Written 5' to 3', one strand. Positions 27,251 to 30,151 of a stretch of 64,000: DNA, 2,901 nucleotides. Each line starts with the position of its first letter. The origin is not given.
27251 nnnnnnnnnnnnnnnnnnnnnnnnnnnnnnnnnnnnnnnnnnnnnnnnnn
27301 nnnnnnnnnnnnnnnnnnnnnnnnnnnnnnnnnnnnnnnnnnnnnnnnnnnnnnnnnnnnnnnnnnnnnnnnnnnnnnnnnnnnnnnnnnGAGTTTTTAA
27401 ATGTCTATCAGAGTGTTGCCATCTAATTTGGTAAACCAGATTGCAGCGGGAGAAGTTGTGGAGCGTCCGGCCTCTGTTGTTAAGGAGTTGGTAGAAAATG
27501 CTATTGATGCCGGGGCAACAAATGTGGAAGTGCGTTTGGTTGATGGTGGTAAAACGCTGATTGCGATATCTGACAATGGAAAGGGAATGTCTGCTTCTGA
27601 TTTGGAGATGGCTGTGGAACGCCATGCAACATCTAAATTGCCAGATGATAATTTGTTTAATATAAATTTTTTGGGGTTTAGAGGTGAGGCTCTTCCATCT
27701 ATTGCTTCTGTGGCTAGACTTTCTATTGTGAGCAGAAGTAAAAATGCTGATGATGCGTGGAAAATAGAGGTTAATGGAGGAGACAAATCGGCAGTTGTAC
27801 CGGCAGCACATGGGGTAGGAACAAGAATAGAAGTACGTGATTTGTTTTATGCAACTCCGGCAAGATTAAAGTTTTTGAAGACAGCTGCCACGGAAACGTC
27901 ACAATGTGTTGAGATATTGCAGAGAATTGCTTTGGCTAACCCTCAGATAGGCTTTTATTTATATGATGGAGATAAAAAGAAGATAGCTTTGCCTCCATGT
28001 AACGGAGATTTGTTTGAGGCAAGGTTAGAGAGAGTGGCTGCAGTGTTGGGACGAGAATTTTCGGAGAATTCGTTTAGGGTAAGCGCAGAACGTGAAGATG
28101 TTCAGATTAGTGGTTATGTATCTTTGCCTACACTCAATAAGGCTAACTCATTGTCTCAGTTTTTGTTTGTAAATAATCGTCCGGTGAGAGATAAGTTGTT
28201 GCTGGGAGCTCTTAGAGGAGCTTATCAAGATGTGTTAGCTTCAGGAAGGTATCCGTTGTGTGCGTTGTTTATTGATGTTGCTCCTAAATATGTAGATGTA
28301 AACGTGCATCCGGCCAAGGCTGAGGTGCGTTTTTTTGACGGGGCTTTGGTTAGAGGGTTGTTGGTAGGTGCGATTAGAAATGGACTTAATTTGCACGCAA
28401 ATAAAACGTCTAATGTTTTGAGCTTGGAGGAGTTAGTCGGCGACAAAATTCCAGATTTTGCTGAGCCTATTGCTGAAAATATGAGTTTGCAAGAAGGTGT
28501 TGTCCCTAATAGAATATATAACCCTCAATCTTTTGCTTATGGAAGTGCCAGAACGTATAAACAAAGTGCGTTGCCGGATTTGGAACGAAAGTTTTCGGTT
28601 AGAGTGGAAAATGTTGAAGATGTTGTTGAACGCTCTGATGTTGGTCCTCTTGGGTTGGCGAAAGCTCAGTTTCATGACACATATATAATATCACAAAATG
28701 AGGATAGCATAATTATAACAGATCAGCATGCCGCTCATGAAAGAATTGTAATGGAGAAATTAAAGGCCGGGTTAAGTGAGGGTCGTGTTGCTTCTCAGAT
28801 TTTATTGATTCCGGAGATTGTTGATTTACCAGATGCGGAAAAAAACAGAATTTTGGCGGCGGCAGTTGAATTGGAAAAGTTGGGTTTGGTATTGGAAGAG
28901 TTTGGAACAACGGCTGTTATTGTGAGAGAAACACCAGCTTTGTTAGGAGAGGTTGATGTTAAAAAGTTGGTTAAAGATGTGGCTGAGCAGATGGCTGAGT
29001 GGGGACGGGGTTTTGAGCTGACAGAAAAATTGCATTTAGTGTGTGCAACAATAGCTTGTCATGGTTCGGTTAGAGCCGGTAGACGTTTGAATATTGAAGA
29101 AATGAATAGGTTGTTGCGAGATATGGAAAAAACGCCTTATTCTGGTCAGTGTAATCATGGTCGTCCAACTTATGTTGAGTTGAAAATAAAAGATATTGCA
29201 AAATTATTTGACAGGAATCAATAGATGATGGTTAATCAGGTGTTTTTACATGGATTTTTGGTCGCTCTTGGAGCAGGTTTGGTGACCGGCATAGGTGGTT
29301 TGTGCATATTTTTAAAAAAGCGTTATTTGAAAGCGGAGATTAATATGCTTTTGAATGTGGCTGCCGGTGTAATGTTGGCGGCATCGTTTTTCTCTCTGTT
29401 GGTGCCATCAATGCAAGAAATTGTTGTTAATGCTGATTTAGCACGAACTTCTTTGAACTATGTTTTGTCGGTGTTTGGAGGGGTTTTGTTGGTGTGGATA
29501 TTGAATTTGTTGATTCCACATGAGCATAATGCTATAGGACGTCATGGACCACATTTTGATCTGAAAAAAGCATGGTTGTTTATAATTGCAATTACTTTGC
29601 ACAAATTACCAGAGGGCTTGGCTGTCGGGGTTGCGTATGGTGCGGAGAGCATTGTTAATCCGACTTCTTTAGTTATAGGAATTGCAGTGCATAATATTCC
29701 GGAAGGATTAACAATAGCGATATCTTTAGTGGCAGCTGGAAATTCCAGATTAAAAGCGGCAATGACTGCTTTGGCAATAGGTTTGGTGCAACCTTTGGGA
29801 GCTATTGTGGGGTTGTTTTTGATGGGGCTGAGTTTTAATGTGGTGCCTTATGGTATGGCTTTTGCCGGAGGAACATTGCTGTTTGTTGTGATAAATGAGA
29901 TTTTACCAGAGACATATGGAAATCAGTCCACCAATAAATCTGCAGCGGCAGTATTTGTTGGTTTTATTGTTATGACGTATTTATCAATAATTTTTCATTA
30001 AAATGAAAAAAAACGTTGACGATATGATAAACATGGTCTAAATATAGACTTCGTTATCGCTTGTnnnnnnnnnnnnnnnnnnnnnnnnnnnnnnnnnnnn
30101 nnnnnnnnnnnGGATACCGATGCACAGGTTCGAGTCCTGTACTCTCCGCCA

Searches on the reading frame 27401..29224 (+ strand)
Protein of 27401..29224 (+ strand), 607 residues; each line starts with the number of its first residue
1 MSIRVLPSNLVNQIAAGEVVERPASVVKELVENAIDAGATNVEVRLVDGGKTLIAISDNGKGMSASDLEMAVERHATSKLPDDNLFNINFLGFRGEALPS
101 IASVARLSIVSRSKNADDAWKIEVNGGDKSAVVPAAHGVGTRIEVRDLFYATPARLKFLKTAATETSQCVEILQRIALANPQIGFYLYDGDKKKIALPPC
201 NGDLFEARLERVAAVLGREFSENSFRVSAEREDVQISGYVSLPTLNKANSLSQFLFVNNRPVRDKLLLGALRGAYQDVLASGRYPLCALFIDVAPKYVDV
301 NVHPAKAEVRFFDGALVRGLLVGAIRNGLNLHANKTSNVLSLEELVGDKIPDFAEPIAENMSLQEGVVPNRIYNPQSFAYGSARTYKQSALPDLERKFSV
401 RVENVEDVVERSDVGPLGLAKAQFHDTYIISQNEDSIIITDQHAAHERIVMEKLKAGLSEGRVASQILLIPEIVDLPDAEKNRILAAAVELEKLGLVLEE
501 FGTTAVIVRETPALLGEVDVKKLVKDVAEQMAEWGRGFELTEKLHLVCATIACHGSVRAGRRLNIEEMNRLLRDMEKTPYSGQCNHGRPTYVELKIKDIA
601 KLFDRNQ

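Call 15: search_protein_families(library=pfam, proteins=[window:27401-29224:+], max_evalue=0.001)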
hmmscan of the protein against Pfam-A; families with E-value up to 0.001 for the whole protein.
window:27401-29224:+ (607 aa): 4 families
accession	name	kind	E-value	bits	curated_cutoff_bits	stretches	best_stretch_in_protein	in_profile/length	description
PF08676.16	MutL_C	-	6e-44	149.6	25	1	422-563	2-142/142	MutL C terminal dimerisation domain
PF01119.25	DNA_mis_repair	-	2.3e-36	124.4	26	1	213-329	2-118/119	DNA mismatch repair protein, C-terminal domain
PF13589.12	HATPase_c_3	-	4.3e-12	46.7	25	1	24-118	4-99/137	Histidine kinase-, DNA gyrase B-, and HSP90-like ATPase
PF02518.31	HATPase_c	-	2.3e-08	34.9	26.4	1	21-77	4-63/111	Histidine kinase-, DNA gyrase B-, and HSP90-like ATPase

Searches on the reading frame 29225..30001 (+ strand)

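Call 15: search_protein_families(library=pfam, proteins=[window:29225-30001:+], max_evalue=0.001)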
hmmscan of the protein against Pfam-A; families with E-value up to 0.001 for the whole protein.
window:29225-30001:+ (258 aa): 1 family
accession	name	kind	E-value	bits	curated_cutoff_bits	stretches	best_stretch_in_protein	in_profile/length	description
PF02535.28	Zip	-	1.4e-27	97.2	35.1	1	116-253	178-322/323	ZIP Zinc transporter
